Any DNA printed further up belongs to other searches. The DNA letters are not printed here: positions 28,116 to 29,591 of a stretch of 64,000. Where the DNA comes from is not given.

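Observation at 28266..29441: Receiver domain fused directly to an MgtE channel pore, replacing the Mg-sensing N/CBS domains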

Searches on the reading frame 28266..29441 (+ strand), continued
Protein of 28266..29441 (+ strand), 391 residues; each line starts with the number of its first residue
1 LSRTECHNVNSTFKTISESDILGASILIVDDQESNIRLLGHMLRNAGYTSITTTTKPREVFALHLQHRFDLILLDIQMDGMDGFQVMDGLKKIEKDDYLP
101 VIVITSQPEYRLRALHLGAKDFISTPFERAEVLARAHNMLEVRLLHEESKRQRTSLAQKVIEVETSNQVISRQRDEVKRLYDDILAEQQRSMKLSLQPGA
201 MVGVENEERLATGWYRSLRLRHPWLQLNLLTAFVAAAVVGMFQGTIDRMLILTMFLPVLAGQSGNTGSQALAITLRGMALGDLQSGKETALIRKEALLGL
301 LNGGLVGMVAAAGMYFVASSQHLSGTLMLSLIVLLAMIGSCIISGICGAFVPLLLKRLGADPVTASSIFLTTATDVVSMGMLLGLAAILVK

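Call 20: find_related_loci(query=window:28266-29441:+, collection=genome_contigs, flank=10000)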
Query window:28266-29441:+ (391 aa) in genome_contigs; peptide patterns used: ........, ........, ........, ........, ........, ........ (x = any residue, [..] = any of these).
287 stretches matched a pattern; 206 encode a relative of the query (tblastn E <= 1e-3); the best 80 are kept; 80 distinct loci.
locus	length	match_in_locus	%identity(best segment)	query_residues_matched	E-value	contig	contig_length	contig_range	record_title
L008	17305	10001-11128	73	16-391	0e+0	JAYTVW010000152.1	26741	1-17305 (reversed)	MAG: Rhodocyclales bacterium isolate GFS_5745 GFS_5745_151, whole genome shotgun sequence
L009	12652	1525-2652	73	16-391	0e+0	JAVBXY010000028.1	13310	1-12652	MAG: Rhodocyclaceae bacterium isolate GS19 2347, whole genome shotgun sequence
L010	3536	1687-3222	67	1-391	4e-175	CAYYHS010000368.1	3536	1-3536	MAG TPA_asm: uncultured Chitinophagaceae bacterium isolate binchicken_co54_148 genome assembly, contig: NODE_54038_lengt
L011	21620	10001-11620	74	10-391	3e-167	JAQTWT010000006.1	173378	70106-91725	MAG: Gallionella sp. isolate STC_117 NODE_189_length_173378_cov_7.656983_Sandtown_C, whole genome shotgun sequence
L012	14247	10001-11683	70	16-391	5e-162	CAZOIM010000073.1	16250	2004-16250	MAG TPA_asm: uncultured Ignavibacteriaceae bacterium isolate binchicken_co241_296 genome assembly, contig: NODE_3454_len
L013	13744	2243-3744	63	14-390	1e-144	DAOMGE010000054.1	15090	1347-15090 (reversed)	MAG TPA_asm: Pseudomonadales bacterium isolate AMR_MDS_4984 NODE_1212_length_15090_cov_7.744197, whole genome shotgun se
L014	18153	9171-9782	72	188-391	2e-91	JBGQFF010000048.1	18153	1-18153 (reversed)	MAG: Gammaproteobacteria bacterium isolate OBJ2_061818_090_6 k141_1638268_length_18153_cov_28.9348, whole genome shotgun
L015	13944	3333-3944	70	188-391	2e-89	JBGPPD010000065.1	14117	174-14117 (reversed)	MAG: Gammaproteobacteria bacterium isolate OBJ2_061818_050_22 k141_159836_length_14117_cov_60.8205, whole genome shotgun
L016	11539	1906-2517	69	188-391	2e-88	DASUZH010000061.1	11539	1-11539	MAG TPA_asm: Burkholderiales bacterium isolate SMAG_U1917 k141_948888, whole genome shotgun sequence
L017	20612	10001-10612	69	188-391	2e-88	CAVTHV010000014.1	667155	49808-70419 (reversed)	MAG: uncultured beta proteobacterium isolate MFD05942.bin.2.252 genome assembly, contig: contig_16686, whole genome shot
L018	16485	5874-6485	69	188-391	3e-88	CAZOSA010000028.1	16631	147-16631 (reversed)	MAG TPA_asm: uncultured Enterobacteriaceae bacterium isolate SRP136066_co1_122 genome assembly, contig: NODE_3657_length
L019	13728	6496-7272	59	135-390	5e-88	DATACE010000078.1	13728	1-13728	MAG TPA_asm: Burkholderiales bacterium isolate SMAG_U6716 k141_415870, whole genome shotgun sequence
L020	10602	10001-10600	68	188-387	1e-87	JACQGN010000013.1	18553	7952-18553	MAG: Betaproteobacteria bacterium isolate NC_groundwater_1074_Ag_S2p5_64_289 S_2p5_S6_coassembly_k141_173622, whole geno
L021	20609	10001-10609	67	188-390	2e-87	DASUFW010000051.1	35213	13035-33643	MAG TPA_asm: Burkholderiales bacterium isolate SMAG_U1389 k141_1395644, whole genome shotgun sequence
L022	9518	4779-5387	70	188-390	2e-87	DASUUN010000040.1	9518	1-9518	MAG TPA_asm: Burkholderiales bacterium isolate SMAG_U1790 k141_1431970, whole genome shotgun sequence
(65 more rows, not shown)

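Call 31: find_encoding_contigs(protein=P0001, flank=8000, max_places=6)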
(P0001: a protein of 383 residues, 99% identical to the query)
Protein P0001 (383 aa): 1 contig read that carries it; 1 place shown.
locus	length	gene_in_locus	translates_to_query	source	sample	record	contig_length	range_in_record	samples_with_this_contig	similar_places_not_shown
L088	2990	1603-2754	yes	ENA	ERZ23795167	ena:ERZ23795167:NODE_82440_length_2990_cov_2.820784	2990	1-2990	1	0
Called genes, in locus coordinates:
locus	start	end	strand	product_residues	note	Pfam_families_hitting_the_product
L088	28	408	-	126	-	-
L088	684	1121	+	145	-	PF03009:GDPD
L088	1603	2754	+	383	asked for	PF00072:Response_reg, PF01769:MgtE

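Call 32: find_encoding_contigs(protein=P0003, flank=8000, max_places=3)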
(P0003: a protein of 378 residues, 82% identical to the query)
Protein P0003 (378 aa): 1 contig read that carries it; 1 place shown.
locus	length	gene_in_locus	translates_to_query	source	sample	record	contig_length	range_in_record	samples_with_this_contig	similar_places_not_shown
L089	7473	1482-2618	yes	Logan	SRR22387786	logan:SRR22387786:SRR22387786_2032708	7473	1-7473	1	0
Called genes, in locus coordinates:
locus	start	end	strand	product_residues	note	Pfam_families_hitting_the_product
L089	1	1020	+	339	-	?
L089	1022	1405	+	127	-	PF00072:Response_reg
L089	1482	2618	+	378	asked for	PF00072:Response_reg, PF01769:MgtE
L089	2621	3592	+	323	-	-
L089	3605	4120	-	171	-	PF05229:SCPU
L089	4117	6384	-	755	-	PF00577:Usher, PF13953:PapC_C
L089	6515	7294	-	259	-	PF00345:PapD_N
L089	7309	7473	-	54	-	?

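Call 46: search_solved_structures(query=A2, max_evalue=1e-10, show_alignments=3)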
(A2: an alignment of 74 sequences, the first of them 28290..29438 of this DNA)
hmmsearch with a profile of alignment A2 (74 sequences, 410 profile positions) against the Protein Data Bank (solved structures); distinct sequences matched with E-value up to 1e-10: 13.
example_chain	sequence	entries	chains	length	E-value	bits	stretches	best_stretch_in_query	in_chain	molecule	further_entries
2yvx_A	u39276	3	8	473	3.5e-83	283.4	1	10-409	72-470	Mg2+ transporter MgtE | Magnesium transporter MgtE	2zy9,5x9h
2yvy_A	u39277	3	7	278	2.1e-43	152.3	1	10-223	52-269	Mg2+ transporter MgtE | Magnesium transporter MgtE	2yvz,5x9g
2oux_A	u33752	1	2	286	5.8e-39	137.7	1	17-233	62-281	Magnesium transporter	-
8gpv_A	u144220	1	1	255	5.7e-35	124.6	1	10-216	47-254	Magnesium transporter MgtE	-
4u9n_A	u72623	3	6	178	7e-32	114.4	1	239-409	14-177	Magnesium transporter MgtE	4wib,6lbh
4u9l_A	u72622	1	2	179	7.2e-32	114.4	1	239-409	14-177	Magnesium transporter MgtE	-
8h5e_A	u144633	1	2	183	7.7e-32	114.3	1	239-409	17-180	Magnesium transporter MgtE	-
8gps_A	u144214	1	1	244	1.2e-29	107.1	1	10-222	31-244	MgtE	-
3kxr_A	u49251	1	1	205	2e-18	70.1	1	39-240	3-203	Magnesium transporter, putative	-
2yzq_A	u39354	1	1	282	7.7e-16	61.6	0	92-208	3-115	Putative uncharacterized protein PH1780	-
9e6q_3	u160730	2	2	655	6.3e-13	52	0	152-208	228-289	Putative signal-transduction protein with CBS domains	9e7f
9sr9_H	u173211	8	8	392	2e-11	47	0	87-210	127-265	Dehydrogenase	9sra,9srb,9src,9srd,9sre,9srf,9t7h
3kh5_A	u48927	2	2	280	3.8e-11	46.1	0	88-206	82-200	protein MJ1225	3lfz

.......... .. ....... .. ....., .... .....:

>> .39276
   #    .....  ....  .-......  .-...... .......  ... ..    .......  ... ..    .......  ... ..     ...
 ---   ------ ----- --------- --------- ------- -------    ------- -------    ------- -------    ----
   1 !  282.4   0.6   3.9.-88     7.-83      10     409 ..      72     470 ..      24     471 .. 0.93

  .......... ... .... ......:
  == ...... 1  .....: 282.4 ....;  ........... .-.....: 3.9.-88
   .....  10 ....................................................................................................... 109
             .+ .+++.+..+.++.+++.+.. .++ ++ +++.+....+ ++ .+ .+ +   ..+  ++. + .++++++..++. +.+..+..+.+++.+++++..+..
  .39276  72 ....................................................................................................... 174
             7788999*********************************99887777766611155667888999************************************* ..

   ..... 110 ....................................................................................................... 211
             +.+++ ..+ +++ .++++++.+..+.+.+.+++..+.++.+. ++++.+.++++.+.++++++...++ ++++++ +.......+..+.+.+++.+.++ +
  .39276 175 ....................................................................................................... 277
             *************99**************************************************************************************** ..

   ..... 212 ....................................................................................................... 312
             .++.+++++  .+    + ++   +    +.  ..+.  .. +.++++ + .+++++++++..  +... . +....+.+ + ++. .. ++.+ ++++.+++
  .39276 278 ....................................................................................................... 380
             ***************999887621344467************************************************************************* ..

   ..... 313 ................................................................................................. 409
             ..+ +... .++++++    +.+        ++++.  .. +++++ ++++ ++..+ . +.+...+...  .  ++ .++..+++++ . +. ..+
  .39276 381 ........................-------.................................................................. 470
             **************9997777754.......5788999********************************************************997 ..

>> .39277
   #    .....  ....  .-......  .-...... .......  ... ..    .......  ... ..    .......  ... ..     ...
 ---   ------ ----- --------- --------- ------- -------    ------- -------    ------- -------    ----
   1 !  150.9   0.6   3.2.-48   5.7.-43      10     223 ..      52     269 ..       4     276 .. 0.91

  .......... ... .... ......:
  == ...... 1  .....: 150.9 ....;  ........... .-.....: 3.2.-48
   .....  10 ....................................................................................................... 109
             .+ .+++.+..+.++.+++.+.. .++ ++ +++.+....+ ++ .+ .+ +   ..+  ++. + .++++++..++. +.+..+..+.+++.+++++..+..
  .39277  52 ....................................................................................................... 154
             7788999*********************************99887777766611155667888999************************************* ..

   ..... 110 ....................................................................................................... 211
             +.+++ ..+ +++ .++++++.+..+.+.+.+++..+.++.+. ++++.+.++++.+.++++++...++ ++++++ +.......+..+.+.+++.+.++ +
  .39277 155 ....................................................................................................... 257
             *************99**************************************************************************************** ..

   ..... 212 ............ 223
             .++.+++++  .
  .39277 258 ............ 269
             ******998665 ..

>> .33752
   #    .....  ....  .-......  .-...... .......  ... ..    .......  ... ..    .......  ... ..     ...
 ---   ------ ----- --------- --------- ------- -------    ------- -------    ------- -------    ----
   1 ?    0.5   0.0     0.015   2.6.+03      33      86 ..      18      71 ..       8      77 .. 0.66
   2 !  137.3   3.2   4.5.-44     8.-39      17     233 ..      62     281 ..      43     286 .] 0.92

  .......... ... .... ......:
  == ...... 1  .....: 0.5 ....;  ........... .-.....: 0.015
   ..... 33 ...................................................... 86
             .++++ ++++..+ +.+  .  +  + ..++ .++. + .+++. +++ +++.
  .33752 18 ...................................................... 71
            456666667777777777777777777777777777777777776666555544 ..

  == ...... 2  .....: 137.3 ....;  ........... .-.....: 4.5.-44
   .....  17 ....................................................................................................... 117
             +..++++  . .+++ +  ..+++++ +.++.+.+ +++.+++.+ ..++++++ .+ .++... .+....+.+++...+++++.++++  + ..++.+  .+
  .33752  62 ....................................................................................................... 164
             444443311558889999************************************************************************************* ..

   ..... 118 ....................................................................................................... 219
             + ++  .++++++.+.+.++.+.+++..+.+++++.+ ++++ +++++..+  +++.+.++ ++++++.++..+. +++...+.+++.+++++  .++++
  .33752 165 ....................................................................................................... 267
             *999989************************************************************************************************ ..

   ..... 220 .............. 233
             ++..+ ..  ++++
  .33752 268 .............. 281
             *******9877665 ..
